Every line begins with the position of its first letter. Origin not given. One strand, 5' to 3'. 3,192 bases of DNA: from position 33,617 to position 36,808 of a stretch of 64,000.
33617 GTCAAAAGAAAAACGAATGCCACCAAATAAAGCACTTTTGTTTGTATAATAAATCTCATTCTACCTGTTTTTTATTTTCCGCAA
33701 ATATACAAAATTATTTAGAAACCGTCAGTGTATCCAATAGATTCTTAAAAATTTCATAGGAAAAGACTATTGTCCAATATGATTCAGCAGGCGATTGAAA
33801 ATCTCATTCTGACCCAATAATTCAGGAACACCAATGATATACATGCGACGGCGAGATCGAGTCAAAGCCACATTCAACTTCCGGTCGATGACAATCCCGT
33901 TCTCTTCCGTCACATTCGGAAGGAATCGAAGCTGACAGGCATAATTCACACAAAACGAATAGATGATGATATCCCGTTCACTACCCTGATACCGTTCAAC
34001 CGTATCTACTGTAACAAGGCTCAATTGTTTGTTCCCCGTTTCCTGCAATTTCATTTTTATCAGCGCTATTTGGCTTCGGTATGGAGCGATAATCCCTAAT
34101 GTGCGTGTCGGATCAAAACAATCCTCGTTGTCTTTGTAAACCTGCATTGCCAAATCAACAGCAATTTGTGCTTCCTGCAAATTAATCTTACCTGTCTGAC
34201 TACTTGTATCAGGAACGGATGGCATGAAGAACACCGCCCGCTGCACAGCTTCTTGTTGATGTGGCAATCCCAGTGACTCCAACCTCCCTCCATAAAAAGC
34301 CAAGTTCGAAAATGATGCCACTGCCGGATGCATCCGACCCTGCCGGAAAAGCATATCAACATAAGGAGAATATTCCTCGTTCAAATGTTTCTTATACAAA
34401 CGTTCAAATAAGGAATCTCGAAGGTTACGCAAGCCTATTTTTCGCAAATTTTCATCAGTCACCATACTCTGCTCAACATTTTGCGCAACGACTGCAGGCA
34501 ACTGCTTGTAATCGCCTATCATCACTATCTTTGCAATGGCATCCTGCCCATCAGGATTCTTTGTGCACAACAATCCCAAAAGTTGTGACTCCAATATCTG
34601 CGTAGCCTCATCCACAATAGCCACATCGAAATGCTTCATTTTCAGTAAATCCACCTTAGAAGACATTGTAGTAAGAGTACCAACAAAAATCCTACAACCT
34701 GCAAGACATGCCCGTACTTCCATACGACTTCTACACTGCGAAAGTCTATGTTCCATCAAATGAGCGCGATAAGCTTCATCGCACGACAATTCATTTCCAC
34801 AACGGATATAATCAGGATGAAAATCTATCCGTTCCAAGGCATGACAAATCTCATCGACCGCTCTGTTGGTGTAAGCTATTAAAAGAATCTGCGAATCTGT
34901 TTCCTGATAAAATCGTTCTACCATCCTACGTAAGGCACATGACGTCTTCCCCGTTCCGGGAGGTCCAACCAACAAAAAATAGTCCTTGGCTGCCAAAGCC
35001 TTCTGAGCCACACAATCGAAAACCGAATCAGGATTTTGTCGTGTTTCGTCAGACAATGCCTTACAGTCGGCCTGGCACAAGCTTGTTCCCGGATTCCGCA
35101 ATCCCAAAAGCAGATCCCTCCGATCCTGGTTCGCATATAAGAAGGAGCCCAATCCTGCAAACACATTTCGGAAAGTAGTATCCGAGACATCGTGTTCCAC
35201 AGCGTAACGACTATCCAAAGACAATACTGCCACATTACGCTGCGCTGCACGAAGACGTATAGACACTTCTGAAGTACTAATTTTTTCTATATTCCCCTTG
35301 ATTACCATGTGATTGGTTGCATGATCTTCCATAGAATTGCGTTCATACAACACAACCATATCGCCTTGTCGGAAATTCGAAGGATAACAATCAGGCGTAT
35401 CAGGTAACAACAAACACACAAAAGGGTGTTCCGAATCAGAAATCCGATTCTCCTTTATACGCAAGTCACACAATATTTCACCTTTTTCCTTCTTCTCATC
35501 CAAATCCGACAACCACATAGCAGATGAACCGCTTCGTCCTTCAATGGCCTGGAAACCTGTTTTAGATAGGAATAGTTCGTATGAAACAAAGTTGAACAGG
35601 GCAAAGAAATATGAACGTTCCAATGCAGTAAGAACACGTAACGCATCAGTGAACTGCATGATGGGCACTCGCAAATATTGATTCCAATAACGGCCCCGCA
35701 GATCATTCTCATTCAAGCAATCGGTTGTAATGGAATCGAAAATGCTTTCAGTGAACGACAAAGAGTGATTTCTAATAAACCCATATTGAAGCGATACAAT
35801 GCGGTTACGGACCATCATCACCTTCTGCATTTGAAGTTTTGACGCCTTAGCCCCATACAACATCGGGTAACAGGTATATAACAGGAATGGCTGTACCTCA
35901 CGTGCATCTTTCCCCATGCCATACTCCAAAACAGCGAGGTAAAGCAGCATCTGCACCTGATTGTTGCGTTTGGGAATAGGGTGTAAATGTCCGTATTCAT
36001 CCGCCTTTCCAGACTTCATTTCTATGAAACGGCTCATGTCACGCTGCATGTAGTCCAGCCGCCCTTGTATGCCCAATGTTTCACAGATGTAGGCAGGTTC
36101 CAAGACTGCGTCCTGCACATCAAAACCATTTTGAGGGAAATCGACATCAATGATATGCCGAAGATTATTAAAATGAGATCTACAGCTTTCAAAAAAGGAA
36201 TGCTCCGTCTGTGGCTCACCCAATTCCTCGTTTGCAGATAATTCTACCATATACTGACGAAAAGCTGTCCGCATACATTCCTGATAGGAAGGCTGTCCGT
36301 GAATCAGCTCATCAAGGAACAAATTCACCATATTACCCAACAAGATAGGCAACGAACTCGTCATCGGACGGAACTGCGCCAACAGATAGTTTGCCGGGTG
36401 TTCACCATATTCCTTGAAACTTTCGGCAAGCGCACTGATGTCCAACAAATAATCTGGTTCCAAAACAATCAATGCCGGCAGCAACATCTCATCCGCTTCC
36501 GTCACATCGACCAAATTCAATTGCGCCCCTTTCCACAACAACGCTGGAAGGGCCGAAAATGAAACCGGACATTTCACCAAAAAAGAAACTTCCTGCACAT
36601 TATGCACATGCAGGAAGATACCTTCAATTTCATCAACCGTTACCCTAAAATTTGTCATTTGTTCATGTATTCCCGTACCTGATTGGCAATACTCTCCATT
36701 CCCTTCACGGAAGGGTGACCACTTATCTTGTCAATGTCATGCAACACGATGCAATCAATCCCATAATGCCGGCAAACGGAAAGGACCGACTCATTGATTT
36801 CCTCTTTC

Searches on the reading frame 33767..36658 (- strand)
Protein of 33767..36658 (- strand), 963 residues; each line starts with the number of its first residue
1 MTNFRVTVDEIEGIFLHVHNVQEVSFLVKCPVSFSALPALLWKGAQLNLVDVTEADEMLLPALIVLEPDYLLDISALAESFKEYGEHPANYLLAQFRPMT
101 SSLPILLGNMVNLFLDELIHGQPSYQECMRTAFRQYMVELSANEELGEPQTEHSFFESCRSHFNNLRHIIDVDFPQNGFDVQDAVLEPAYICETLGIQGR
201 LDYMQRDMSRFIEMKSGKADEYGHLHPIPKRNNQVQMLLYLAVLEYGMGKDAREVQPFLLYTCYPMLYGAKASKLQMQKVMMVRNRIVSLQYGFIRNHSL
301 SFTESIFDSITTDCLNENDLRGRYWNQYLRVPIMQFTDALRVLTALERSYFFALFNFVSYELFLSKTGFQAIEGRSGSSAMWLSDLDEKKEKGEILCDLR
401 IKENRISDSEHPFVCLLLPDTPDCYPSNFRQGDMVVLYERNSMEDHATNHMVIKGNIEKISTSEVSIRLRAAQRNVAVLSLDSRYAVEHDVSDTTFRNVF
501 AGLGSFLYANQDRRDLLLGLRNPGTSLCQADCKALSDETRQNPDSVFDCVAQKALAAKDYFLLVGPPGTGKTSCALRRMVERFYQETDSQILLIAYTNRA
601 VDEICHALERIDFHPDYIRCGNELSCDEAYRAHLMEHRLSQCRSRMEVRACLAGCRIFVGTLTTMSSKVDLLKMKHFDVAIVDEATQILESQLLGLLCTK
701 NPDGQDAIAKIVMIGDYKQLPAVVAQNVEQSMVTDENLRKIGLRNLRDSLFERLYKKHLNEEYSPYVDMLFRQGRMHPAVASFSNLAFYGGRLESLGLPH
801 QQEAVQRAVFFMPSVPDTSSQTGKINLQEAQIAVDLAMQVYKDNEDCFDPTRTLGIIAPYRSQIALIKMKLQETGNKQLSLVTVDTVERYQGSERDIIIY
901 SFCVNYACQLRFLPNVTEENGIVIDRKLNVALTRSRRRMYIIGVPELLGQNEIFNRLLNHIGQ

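Call 57: search_protein_families(library=pfam, proteins=[window:33767-36658:-], max_evalue=0.00001)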
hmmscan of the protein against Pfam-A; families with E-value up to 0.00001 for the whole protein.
window:33767-36658:- (963 aa): 6 families
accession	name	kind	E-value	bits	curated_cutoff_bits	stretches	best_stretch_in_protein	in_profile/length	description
PF13087.12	AAA_12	-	1.6e-32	113.1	27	1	747-944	2-193/195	AAA domain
PF13086.12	AAA_11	-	1.8e-22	80.8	27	2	642-725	181-255/257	AAA domain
PF13604.12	AAA_30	-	1.7e-11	44.6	27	1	551-746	10-153/191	AAA domain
PF13245.12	AAA_19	-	2.2e-10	41.3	25.1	1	553-723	6-132/134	AAA domain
PF00580.27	UvrD-helicase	-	1.4e-06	28.6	23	0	557-610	12-67/271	UvrD/REP helicase N-terminal domain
PF00270.35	DEAD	-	1.7e-06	28.3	26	1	557-691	13-132/167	DEAD/DEAH box helicase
